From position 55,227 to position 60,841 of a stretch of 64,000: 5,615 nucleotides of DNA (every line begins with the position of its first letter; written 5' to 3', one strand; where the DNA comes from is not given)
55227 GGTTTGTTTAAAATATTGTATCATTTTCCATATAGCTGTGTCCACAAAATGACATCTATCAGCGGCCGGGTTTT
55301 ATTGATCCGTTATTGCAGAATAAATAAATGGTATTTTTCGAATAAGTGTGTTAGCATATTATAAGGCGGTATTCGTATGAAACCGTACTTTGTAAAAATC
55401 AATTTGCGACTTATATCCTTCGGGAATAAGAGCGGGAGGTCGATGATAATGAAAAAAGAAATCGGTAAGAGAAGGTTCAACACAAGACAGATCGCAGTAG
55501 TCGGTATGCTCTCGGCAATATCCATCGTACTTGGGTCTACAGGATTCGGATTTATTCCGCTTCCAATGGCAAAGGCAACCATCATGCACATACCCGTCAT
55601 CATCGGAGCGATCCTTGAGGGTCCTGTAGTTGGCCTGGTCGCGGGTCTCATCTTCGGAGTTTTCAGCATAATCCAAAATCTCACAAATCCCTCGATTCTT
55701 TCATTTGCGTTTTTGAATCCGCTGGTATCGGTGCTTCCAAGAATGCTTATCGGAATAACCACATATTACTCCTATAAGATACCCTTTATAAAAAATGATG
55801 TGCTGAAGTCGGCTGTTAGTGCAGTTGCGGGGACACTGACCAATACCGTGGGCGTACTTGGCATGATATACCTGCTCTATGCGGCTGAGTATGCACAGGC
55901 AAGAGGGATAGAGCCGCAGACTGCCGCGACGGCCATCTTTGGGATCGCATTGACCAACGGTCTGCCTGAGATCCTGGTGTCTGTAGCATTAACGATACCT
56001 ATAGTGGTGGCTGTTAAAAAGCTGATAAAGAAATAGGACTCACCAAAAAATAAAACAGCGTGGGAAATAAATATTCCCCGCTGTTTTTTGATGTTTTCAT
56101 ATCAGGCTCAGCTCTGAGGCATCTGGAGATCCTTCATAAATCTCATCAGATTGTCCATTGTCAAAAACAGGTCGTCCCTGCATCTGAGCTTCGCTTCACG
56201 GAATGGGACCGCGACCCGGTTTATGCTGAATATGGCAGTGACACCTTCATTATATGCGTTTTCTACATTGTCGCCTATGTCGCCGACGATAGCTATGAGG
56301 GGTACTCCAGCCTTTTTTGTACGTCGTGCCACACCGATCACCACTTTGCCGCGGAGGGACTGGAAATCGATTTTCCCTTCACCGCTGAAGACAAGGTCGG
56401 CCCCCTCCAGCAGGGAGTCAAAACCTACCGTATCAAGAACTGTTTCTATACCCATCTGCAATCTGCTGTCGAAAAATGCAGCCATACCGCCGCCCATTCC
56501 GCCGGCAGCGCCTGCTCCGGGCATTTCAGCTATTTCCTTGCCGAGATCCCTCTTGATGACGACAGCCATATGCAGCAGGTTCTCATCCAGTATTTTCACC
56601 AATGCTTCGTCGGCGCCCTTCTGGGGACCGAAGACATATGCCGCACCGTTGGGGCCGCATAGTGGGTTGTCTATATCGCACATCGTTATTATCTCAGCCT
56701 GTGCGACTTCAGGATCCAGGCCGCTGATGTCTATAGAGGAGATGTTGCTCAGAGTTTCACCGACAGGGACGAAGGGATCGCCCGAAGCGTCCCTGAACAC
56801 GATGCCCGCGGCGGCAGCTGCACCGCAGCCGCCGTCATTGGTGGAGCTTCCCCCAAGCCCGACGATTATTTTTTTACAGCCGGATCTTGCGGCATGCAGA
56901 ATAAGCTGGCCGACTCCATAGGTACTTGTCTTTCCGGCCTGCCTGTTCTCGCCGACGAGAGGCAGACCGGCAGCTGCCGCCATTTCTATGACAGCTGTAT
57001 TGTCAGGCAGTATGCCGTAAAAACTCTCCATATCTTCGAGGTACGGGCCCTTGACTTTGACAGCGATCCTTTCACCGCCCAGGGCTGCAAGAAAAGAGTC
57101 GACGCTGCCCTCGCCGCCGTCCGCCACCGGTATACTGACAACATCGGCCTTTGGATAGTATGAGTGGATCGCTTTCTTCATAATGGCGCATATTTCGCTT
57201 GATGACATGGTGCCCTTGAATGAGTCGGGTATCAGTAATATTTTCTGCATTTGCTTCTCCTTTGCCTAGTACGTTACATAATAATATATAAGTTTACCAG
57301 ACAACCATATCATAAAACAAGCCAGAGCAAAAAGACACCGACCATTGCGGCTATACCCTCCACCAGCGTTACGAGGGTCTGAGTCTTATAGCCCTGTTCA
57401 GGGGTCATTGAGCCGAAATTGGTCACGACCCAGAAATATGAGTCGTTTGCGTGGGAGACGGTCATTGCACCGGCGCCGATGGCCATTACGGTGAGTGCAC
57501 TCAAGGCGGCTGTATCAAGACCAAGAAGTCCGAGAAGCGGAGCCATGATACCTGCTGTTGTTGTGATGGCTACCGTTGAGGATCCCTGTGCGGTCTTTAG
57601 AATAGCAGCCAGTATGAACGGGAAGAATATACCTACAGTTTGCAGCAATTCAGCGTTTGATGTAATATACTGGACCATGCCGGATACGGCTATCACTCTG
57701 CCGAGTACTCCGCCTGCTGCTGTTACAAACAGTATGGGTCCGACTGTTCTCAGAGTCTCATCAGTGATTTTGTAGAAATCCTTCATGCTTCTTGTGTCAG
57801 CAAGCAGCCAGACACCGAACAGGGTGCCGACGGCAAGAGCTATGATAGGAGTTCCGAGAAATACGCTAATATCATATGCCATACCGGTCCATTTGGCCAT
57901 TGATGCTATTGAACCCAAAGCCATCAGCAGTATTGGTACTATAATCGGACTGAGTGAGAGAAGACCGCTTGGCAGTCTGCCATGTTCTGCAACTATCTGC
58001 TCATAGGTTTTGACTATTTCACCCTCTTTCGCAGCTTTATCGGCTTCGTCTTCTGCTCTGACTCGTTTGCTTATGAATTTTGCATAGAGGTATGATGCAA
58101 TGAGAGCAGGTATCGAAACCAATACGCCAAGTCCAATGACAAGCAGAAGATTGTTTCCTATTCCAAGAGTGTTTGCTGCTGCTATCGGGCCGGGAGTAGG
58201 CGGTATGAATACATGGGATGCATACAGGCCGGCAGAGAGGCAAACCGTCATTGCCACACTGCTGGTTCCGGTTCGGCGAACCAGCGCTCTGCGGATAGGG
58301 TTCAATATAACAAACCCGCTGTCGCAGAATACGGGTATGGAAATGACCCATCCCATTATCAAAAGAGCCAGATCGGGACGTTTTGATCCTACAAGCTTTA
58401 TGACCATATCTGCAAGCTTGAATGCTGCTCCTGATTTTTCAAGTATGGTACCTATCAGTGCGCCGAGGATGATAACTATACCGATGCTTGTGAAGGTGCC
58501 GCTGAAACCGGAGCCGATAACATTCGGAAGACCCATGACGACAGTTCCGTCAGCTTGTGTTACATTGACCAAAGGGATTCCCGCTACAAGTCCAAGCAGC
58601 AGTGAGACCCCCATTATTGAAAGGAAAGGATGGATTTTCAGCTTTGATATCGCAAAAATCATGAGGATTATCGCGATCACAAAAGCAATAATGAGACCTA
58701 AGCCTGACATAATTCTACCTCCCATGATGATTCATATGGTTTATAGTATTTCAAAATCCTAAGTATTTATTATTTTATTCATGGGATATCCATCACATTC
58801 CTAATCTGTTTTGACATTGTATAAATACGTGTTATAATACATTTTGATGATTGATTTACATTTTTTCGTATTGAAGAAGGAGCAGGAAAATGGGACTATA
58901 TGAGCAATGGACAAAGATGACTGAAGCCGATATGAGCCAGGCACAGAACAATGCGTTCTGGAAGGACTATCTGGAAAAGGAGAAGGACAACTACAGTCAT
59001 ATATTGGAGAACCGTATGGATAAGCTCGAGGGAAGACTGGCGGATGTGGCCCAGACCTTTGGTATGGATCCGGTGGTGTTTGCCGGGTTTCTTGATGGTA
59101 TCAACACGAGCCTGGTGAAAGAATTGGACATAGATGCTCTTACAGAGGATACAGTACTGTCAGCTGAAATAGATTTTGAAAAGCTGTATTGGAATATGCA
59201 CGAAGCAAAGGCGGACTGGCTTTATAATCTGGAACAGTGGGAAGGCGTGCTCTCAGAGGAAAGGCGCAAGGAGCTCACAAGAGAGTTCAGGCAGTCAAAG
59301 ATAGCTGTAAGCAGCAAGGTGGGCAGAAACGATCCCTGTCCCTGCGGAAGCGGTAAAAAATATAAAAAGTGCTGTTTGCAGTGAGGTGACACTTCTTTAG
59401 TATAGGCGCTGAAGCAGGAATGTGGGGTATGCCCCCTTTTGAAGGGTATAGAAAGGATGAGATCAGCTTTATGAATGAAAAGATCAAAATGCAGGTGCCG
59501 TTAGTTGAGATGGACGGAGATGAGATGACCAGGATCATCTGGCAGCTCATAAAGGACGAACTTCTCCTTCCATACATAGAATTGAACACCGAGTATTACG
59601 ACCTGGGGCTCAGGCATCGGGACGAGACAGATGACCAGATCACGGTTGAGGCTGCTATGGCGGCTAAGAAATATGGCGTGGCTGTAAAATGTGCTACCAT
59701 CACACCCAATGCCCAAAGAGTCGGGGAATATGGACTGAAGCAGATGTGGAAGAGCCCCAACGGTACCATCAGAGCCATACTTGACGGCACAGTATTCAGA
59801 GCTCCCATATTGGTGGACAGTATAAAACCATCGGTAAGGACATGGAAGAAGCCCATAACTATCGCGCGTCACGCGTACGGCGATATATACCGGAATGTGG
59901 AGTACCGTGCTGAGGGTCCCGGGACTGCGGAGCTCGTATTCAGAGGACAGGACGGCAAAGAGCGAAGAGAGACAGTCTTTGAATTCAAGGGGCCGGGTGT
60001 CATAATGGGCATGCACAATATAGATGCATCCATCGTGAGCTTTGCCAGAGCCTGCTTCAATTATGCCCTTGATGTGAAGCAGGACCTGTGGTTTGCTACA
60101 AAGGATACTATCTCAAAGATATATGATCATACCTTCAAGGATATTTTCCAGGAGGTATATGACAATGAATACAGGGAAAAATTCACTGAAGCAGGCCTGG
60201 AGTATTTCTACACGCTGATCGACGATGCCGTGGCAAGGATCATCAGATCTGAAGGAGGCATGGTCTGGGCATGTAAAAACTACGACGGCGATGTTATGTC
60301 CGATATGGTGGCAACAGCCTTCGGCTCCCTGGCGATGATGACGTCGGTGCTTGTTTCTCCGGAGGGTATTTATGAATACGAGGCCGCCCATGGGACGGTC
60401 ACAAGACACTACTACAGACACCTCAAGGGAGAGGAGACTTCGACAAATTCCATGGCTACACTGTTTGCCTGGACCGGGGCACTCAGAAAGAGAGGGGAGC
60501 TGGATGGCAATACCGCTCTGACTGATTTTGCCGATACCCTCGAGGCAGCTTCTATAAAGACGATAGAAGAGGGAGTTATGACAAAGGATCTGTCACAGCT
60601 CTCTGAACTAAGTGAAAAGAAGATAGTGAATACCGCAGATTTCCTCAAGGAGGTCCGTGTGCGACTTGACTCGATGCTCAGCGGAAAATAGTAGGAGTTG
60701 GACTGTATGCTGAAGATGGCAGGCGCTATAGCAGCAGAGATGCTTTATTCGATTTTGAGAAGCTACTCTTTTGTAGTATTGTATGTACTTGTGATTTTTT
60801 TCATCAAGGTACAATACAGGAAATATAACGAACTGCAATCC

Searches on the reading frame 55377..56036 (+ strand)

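Call 49: search_protein_families(library=pfam, proteins=[window:55377-56036:+], max_evalue=0.0001)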
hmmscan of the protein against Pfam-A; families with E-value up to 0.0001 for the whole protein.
window:55377-56036:+ (219 aa): 1 family
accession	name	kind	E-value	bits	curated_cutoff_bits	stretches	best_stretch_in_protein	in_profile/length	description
PF12822.12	ECF_trnsprt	-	6.2e-32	111.4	30.7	1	37-210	1-169/169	ECF transporter, substrate-specific component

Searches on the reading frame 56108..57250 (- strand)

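Call 49: search_protein_families(library=pfam, proteins=[window:56108-57250:-], max_evalue=0.0001)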
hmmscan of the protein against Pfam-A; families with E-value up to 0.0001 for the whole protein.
window:56108-57250:- (380 aa): 1 family
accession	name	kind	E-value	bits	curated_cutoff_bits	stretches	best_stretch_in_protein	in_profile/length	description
PF02595.20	Gly_kinase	-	2.6e-138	461.5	23.3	1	4-372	1-371/372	Glycerate kinase family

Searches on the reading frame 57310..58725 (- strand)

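Call 49: search_protein_families(library=pfam, proteins=[window:57310-58725:-], max_evalue=0.0001)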
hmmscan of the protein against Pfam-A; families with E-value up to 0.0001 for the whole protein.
window:57310-58725:- (471 aa): 2 families
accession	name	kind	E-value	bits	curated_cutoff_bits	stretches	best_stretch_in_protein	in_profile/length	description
PF02447.22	GntP_permease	-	5.1e-90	302.7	22.5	1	12-469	3-439/440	GntP family permease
PF03600.22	CitMHS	-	8.2e-09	35.4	31.9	1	28-417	8-336/336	Citrate transporter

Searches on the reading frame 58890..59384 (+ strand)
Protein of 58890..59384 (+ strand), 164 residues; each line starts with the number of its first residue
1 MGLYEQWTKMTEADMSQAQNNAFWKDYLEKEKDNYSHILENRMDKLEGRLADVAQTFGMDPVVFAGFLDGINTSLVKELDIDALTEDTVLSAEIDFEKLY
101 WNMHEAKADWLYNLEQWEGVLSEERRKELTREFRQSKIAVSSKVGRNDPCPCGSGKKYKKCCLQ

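Call 49: search_protein_families(library=pfam, proteins=[window:58890-59384:+], max_evalue=0.0001)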
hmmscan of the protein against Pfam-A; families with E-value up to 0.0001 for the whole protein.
window:58890-59384:+ (164 aa): 1 family
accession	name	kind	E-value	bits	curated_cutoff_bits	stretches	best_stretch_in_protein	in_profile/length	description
PF02810.21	SEC-C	-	7.3e-11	42.2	20.4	1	146-163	1-18/19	SEC-C motif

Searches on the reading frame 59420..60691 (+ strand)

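Call 49: search_protein_families(library=pfam, proteins=[window:59420-60691:+], max_evalue=0.0001)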
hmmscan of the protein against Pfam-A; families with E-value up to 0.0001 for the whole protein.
window:59420-60691:+ (423 aa): 1 family
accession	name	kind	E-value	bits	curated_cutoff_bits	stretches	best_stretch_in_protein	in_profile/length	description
PF00180.25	Iso_dh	-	1.2e-57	196.3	27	1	25-412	3-348/348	Isocitrate/isopropylmalate dehydrogenase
